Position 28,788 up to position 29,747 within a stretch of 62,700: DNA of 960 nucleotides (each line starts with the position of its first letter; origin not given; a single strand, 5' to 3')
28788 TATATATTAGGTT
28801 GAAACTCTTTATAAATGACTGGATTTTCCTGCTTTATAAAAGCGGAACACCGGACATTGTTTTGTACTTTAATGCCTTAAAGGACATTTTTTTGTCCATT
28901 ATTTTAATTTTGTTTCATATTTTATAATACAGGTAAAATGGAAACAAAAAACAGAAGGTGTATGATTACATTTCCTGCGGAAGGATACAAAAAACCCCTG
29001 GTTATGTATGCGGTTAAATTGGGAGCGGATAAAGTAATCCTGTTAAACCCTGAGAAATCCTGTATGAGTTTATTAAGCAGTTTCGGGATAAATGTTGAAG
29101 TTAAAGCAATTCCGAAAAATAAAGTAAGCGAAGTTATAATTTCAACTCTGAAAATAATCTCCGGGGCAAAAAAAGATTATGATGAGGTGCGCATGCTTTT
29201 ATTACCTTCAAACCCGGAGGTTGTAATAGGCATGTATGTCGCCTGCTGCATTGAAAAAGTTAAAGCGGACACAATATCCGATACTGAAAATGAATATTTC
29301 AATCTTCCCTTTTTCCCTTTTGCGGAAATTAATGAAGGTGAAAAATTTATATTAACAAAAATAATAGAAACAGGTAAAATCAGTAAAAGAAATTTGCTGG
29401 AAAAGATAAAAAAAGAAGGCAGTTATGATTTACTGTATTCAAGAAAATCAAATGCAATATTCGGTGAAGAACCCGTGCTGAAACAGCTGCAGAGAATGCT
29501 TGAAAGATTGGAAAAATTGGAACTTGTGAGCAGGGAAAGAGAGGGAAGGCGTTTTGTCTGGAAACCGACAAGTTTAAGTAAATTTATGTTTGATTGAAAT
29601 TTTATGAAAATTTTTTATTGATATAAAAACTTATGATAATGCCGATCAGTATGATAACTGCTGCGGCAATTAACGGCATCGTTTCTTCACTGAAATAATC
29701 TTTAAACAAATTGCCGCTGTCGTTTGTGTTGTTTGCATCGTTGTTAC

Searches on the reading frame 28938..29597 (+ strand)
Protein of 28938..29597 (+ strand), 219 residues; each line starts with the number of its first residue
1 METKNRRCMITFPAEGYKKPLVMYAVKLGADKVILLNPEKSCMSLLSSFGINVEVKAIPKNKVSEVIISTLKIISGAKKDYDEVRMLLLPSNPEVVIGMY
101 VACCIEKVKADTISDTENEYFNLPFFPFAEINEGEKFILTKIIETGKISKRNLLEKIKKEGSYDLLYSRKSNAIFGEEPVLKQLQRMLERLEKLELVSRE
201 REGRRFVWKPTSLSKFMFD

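Call 29: search_protein_families(library=pfam, proteins=[window:28938-29597:+], max_evalue=0.001)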
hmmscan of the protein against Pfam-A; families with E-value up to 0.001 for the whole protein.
window:28938-29597:+ (219 aa): 1 family
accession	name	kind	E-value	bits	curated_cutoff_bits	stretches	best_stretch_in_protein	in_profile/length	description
PF22665.2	DUF6293_C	-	5.5e-05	24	27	1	123-207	2-87/101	DUF6293 C-terminal winged helix domain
